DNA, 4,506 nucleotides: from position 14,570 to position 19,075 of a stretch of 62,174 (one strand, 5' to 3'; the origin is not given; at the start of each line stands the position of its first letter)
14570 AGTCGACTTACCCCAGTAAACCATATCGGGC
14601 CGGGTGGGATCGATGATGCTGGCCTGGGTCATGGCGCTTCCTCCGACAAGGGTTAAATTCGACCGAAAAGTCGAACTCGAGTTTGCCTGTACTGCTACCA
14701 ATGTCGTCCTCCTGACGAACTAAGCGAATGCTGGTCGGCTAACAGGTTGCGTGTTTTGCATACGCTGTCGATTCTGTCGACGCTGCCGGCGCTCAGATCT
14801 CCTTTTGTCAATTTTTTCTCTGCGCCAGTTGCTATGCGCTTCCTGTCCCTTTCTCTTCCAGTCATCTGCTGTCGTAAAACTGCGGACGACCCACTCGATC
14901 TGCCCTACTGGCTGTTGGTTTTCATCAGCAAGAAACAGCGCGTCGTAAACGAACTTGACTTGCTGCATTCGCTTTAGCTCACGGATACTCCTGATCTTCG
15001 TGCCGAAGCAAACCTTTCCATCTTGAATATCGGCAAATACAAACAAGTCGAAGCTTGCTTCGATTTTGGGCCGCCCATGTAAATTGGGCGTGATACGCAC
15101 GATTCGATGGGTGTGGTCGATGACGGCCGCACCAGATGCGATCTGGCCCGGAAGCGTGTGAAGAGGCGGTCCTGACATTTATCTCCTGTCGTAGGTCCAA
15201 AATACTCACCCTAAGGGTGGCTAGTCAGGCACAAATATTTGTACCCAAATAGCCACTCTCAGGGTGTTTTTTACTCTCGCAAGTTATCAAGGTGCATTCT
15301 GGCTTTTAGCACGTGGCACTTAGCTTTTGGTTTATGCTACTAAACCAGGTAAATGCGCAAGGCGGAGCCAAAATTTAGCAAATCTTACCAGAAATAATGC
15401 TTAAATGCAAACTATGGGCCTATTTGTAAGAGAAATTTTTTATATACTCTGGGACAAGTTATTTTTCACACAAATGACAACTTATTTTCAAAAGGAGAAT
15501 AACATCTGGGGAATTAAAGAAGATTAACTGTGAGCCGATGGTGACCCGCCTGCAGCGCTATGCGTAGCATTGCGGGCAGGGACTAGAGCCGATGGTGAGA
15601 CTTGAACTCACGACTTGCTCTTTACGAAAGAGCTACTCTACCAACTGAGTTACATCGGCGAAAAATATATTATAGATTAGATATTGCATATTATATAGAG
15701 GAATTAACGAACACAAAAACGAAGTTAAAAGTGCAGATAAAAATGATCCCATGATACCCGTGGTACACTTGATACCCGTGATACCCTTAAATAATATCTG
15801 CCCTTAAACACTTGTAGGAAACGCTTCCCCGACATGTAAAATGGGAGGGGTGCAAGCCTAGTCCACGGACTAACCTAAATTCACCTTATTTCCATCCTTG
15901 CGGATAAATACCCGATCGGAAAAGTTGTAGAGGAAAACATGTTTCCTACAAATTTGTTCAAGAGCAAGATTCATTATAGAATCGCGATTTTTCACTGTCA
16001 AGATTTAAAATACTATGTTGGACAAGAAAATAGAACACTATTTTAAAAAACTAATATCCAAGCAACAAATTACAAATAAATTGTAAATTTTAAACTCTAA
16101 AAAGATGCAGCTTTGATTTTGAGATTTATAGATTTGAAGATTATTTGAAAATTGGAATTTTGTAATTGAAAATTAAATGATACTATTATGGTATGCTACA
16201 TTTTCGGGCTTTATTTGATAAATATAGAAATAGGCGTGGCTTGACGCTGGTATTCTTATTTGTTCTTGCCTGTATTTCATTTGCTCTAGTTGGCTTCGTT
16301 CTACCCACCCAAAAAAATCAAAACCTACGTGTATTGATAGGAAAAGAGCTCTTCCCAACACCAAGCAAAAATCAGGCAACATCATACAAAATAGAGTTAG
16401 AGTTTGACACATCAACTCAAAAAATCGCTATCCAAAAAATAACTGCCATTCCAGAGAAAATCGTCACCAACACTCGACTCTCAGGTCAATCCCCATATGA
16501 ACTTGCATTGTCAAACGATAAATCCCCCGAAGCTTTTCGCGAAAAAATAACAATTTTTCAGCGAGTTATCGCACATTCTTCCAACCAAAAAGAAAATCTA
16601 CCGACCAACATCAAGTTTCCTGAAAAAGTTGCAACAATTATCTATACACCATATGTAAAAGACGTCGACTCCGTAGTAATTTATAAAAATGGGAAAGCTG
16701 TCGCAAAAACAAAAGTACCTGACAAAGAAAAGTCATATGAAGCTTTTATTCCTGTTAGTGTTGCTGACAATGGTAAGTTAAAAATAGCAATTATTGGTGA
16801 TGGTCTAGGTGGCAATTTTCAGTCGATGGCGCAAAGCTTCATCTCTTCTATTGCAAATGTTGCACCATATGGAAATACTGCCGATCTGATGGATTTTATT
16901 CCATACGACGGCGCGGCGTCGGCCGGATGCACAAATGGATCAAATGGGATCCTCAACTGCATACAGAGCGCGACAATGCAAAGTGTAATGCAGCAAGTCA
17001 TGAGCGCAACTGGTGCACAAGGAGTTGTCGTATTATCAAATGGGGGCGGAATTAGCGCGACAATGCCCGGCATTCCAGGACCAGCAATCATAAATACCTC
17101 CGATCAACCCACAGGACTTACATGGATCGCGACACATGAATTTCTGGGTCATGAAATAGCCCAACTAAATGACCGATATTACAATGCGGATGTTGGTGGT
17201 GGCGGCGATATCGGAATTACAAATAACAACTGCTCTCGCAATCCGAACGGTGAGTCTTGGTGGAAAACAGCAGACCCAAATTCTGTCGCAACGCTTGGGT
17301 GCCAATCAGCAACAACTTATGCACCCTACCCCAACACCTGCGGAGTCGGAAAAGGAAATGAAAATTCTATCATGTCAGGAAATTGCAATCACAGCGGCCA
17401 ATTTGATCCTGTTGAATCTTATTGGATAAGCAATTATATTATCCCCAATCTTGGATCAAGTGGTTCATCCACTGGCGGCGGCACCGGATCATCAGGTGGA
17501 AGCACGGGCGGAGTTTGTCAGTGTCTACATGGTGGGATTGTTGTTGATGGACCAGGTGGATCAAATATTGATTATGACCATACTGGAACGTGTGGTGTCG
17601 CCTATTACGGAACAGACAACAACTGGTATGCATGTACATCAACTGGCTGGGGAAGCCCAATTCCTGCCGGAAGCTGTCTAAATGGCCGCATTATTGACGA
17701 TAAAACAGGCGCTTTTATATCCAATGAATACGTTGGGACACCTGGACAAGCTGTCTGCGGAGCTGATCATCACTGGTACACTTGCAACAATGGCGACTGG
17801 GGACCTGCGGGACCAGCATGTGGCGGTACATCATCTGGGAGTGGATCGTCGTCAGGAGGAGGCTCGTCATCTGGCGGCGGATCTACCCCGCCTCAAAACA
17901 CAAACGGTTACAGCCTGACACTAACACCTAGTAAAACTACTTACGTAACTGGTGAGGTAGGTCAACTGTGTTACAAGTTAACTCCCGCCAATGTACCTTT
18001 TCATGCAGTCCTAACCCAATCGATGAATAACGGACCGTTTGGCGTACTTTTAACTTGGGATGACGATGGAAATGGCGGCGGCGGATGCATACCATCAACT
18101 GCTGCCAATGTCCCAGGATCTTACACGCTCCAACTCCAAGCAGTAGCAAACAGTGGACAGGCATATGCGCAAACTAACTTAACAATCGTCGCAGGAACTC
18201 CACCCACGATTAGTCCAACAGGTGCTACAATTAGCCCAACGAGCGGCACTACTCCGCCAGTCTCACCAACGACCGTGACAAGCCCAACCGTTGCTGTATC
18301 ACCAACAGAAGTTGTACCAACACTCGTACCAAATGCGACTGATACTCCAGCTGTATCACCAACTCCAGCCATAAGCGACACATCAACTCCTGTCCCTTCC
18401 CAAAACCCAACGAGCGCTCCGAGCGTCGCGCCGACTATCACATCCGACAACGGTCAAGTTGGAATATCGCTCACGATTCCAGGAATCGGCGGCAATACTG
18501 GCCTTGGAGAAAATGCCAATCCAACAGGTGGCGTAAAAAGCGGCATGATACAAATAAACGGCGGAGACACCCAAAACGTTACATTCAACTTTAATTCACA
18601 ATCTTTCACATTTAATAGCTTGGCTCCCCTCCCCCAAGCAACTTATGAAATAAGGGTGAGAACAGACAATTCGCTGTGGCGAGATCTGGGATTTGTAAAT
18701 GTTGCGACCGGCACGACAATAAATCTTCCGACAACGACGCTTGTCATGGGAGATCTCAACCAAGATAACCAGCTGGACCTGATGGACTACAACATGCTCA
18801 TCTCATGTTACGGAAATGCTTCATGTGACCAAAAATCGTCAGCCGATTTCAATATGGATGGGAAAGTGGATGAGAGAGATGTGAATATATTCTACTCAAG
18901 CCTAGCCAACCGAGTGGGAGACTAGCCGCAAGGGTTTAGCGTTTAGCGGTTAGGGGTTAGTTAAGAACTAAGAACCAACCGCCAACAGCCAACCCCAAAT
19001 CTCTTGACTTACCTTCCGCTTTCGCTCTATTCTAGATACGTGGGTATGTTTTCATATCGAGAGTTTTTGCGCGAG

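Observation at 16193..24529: Tandem cassette of four dockerin-tailed secreted proteins with exchangeable heads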

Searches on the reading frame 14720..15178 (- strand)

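Call 3: search_protein_families(library=pfam, proteins=[window:14720-15178:-], max_evalue=1)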
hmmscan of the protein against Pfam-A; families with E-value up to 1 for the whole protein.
window:14720-15178:- (152 aa): 1 family
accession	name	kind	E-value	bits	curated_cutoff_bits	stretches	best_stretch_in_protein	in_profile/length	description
PF13196.11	DUF4012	-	0.2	12.6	28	1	50-122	30-97/144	Protein of unknown function (DUF4012)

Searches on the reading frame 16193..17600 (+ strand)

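Call 17: search_solved_structures(query=window:16193-17600:+, max_evalue=1, show_alignments=2)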
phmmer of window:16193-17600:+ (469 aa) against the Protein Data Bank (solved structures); distinct sequences matched with E-value up to 1: 0.

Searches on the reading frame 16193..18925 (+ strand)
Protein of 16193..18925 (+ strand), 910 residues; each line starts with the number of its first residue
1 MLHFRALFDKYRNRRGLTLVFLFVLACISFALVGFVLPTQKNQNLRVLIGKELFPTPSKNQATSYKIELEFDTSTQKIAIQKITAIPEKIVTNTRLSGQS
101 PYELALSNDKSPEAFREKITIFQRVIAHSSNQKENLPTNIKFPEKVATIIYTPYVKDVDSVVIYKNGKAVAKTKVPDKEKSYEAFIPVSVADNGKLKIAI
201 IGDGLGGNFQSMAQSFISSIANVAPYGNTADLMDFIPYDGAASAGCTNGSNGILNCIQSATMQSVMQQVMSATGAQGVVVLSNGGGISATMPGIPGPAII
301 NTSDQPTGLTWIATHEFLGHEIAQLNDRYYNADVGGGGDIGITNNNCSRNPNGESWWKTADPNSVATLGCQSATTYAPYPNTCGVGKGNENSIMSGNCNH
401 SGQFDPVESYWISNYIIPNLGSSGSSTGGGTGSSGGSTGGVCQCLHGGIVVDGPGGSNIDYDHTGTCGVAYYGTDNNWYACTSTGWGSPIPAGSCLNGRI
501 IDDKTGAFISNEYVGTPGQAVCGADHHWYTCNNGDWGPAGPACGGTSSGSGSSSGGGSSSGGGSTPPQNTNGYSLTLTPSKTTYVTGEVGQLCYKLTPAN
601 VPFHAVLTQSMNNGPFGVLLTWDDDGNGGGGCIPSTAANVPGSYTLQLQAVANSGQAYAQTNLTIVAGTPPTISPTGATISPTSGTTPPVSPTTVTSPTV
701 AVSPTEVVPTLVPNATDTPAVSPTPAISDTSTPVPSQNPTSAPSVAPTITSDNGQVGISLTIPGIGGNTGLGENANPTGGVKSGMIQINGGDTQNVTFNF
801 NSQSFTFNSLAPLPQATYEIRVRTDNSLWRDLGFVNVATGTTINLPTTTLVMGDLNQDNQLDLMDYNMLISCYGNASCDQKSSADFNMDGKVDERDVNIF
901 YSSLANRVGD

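Call 3: search_protein_families(library=pfam, proteins=[window:16193-18925:+], max_evalue=1)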
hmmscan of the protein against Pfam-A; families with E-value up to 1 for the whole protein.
window:16193-18925:+ (910 aa): 3 families
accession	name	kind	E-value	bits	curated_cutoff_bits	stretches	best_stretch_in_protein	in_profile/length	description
PF00404.24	Dockerin_1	-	2.8e-06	27.9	22.9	1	853-899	2-51/57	Dockerin type I domain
PF09471.16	Peptidase_M64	-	0.014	15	26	1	265-334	101-166/302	IgA Peptidase M64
PF25749.1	SPO1_gp41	-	0.14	12.8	27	1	120-166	49-96/140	Phage SPO1 gene 41 protein family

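Call 13: search_protein_families(library=ncbifam, proteins=[window:16193-18925:+], max_evalue=0.1)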
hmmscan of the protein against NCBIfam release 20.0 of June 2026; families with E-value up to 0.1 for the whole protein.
window:16193-18925:+ (910 aa): 1 family
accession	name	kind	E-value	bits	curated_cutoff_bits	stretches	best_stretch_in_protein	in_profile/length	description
NF041540.1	dockerin_GC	domain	0.06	13.8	29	0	854-901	11-60/67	GC-type dockerin domain-anchored protein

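Call 21: list_cluster_members(proteins=[window:16193-18925:+, P0005, P0006, P0007, P0009, P0010, P0011, P0014, P0019, P0022])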
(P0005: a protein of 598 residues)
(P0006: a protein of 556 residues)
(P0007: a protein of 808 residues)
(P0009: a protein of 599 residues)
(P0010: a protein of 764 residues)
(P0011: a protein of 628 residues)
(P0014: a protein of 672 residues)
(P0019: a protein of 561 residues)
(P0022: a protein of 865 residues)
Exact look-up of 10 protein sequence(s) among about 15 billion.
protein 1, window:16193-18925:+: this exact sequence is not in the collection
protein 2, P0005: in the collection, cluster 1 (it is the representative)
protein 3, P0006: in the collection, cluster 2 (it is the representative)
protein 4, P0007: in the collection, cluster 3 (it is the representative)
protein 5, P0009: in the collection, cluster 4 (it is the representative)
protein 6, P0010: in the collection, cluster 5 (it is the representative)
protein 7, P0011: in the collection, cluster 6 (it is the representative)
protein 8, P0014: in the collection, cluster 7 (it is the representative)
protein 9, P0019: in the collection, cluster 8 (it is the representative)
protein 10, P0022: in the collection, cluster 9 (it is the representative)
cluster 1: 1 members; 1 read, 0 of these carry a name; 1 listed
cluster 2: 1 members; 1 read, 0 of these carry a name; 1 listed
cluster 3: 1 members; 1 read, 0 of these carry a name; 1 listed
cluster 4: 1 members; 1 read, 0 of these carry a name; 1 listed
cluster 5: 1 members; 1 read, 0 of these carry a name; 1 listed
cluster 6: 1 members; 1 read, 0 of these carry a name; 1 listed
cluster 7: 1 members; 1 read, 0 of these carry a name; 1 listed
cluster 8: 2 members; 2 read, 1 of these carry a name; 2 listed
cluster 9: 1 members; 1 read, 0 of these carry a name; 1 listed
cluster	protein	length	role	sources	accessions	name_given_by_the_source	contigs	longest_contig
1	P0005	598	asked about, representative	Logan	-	-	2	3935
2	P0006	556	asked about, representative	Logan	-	-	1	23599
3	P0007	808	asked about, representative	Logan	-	-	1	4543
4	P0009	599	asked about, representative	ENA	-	-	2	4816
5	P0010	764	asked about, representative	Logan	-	-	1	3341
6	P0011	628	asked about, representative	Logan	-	-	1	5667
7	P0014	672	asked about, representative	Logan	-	-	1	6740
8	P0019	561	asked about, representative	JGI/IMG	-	-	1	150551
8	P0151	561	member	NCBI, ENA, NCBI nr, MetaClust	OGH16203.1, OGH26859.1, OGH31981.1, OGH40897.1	MAG: hypothetical protein A3C30_02565 [Candidatus Levybacteria bacterium ... | MAG: hypothetical protein A2869_05410 [Candidatus Levybacteria bacterium ... | status=active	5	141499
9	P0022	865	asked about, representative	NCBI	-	-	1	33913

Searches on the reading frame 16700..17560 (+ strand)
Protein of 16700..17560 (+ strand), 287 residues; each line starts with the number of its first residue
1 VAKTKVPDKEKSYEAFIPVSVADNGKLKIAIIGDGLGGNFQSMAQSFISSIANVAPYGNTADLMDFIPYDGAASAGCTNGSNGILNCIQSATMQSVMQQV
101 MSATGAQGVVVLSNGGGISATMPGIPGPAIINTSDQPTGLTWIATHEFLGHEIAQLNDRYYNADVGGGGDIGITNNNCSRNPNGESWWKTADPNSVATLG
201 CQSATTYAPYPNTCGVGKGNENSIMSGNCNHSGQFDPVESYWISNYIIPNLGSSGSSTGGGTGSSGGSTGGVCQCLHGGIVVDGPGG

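Call 46: search_protein_families(library=pfam, proteins=[window:16700-17560:+], max_evalue=1)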
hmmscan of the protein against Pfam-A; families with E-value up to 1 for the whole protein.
window:16700-17560:+ (287 aa): 2 families
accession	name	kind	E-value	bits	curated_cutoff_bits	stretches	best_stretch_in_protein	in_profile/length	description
PF09471.16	Peptidase_M64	-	0.00072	19.2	26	1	97-165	102-166/302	IgA Peptidase M64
PF02793.27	HRM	-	0.22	12.4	26.2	1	177-240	3-56/66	Hormone receptor domain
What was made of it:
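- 16742..17471 (+): A head: divergent M64-like region; HEFLGH at aa 315. Pfam M64 scores 19.2 bits, below the cut-off of 26 (call 46).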

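Call 50: search_solved_structures(query=A5, max_evalue=10, show_alignments=2)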
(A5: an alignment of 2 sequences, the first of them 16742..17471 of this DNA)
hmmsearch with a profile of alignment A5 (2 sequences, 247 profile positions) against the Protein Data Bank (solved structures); distinct sequences matched with E-value up to 10: 1.
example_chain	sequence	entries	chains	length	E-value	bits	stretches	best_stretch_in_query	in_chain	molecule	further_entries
3nze_A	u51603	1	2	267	0.22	14.4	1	47-109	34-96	Putative transcriptional regulator, sugar-binding family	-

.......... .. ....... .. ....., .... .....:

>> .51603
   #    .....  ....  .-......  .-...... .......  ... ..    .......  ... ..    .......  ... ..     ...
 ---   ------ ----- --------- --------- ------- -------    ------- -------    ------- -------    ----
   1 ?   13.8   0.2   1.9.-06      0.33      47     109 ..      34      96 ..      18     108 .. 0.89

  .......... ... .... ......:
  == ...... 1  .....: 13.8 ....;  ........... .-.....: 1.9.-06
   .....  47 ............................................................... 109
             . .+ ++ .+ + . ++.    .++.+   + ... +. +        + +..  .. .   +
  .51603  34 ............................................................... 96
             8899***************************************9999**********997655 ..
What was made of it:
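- On Peptidase M64 (IgA peptidase): No PDB sequence match (calls 17, 50).
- Tried and rejected: PDB sequence searches of head A found nothing (calls 17, 50).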

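Call 59: predict_structure(alignment_id=A5)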
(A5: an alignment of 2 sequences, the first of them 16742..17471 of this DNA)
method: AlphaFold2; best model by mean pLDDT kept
length: 243 residues; sequences in the alignment: 2
mean_pLDDT: 44.6   pTM: 0.54
mean pLDDT of the five models: 44.6, 41.5, 40.8, 40.6, 37.5
residues with pLDDT >= 90: 0; 70-90: 13; 50-70: 62; < 50: 168
segments of 3 or more residues with pLDDT < 50: 1-10, 40-44, 59-62, 64-68, 71-77, 102-114, 121-133, 135-243
pLDDT, mean of each block of 10 residues (from residue 1): 30 65 69 62 49 63 47 47 60 64 37 50 45 47 37 30 38 38 38 28 27 29 40 36 25
secondary structure, 60 per line:
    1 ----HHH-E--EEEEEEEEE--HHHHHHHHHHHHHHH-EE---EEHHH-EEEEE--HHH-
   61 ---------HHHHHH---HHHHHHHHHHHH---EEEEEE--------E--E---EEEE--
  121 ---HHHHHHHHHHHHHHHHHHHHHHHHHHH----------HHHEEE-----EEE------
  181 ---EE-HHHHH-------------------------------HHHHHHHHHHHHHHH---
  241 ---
elements in order: E12-20 H23-37 E50-54 H70-75 H79-90 E94-99 E115-118 H124-150 E164-166 E172-174 H187-191 H223-237
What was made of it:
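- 16742..17471 (+): The AF2 model is unusable (pLDDT 44.6, call 59).
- Tried and rejected: (3) The AF2 model of head A from a 2-sequence alignment was too poor for fold search (pLDDT 44.6, call 59).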
